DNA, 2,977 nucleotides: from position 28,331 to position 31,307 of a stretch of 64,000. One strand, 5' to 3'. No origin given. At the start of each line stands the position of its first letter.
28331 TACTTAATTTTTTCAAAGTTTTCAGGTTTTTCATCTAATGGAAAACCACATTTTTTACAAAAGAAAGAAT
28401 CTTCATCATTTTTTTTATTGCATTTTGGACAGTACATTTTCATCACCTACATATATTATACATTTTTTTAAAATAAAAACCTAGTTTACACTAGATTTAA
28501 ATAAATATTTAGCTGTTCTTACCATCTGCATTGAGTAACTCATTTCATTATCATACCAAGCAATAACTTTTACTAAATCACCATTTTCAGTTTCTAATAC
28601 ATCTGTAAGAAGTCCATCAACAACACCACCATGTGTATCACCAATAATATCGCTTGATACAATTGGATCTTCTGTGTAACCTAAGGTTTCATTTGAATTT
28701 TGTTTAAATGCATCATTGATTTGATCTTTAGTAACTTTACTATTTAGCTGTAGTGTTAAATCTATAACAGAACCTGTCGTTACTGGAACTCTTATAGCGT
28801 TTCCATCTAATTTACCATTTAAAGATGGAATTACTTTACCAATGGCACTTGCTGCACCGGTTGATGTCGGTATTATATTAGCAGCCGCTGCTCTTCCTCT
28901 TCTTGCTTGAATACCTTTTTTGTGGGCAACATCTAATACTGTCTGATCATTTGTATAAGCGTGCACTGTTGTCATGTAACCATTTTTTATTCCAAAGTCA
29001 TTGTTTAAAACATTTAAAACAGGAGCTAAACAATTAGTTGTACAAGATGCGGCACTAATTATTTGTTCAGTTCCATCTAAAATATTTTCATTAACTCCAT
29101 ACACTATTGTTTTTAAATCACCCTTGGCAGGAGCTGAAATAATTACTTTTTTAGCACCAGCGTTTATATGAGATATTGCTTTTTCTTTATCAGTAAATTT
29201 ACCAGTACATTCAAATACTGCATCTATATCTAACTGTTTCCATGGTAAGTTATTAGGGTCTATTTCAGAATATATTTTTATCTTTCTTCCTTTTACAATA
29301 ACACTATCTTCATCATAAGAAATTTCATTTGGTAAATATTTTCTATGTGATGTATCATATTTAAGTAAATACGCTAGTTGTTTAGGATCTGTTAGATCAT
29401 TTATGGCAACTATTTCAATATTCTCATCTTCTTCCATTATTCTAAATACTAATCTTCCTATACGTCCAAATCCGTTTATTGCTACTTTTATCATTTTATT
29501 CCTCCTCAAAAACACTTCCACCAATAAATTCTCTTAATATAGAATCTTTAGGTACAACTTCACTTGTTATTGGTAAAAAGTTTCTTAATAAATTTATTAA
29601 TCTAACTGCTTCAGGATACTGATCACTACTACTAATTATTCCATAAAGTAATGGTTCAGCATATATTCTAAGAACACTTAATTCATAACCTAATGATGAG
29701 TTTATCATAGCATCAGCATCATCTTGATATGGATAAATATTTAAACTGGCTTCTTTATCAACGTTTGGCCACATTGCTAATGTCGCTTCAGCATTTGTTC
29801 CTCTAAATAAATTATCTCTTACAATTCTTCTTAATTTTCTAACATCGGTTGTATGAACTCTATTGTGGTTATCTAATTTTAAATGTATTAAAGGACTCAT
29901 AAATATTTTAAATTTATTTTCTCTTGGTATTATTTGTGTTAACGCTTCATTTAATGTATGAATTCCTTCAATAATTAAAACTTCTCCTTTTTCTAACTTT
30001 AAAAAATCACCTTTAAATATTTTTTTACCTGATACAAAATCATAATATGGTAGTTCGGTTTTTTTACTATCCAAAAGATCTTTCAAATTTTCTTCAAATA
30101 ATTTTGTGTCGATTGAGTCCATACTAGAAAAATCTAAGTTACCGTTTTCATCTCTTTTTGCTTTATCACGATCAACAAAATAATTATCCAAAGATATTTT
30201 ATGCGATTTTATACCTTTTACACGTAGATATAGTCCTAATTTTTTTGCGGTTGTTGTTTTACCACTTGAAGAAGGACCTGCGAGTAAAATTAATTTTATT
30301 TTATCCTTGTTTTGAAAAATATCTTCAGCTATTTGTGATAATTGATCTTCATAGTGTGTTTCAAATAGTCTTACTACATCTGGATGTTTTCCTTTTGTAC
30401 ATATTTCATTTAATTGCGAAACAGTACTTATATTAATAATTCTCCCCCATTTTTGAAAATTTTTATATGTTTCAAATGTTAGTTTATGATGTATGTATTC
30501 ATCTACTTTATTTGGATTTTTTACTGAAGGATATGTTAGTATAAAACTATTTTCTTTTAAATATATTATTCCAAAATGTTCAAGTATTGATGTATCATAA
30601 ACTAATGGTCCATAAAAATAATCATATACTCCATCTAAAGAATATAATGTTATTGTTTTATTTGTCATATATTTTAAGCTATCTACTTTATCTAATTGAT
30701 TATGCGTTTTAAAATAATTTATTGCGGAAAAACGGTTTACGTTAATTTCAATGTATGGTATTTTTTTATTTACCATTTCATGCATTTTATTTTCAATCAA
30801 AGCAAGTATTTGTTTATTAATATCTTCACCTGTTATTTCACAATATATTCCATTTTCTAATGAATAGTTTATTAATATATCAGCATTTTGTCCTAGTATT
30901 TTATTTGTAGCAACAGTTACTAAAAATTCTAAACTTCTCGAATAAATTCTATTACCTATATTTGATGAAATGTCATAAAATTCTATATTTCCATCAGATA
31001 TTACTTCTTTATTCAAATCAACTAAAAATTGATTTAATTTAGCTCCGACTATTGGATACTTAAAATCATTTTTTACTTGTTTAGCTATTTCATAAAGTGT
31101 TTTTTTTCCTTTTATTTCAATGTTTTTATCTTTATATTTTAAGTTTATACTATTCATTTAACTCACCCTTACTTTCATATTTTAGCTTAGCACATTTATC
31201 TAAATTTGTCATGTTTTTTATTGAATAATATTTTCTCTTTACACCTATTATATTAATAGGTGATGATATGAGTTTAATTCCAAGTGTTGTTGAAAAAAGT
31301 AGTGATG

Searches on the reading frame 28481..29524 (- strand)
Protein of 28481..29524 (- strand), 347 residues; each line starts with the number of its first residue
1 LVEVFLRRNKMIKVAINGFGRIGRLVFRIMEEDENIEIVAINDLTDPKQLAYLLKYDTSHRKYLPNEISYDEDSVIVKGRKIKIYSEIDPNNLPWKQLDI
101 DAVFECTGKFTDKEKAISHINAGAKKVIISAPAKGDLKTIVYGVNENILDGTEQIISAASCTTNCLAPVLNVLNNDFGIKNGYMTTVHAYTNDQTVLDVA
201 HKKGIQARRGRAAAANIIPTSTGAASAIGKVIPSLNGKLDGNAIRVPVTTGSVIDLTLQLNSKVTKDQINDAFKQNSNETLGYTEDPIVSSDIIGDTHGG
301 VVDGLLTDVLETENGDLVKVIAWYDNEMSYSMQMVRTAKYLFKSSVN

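Call 11: search_protein_families(library=pfam, proteins=[window:28481-29524:-], max_evalue=0.01)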
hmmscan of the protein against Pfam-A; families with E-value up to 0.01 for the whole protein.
window:28481-29524:- (347 aa): 3 families
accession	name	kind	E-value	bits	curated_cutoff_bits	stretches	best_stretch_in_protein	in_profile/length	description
PF02800.25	Gp_dh_C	-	6.1e-57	192.1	24.4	1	166-324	1-158/158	Glyceraldehyde 3-phosphate dehydrogenase, C-terminal domain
PF00044.30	Gp_dh_N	-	1.3e-38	131.8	31.7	1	12-113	1-101/101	Glyceraldehyde 3-phosphate dehydrogenase, NAD binding domain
PF01113.26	DapB_N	-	0.0036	17.8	25.6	0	12-44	1-34/124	Dihydrodipicolinate reductase, N-terminus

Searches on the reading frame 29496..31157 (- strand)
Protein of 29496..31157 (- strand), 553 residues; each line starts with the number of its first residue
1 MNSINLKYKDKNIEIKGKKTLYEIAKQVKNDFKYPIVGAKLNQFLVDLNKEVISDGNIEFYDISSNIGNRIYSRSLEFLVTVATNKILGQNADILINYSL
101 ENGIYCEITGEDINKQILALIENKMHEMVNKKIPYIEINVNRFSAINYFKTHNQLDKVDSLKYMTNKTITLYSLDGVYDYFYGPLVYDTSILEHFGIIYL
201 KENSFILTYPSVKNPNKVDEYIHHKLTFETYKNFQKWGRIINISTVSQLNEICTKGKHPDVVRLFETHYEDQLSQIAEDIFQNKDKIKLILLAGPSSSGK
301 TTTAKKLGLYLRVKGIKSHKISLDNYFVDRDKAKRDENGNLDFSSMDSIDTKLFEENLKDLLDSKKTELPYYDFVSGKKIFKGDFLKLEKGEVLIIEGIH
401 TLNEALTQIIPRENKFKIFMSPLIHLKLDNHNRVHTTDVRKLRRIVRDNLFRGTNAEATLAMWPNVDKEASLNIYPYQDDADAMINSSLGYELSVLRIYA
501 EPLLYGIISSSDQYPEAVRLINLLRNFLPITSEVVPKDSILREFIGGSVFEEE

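Call 11: search_protein_families(library=pfam, proteins=[window:29496-31157:-], max_evalue=0.01)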
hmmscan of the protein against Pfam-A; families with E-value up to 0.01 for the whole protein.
window:29496-31157:- (553 aa): 6 families
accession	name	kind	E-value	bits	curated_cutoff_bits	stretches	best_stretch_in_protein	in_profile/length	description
PF00485.24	PRK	-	4.8e-18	66.1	22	1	290-487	2-189/196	Phosphoribulokinase / Uridine kinase family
PF13238.12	AAA_18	-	5.6e-07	30.5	29.4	1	290-432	1-103/128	AAA domain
PF20720.3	nSTAND3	-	0.0013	18.9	27.2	1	284-322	14-52/155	Novel STAND NTPase 3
PF08433.16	KTI12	-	0.0018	18.3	22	1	289-338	3-53/271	Chromatin associated protein KTI12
PF00448.28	SRP54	-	0.0037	17.4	22.7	1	289-326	3-40/196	SRP54-type protein, GTPase domain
PF02367.23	TsaE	-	0.0063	16.9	26.6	0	269-318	3-53/128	Threonylcarbamoyl adenosine biosynthesis protein TsaE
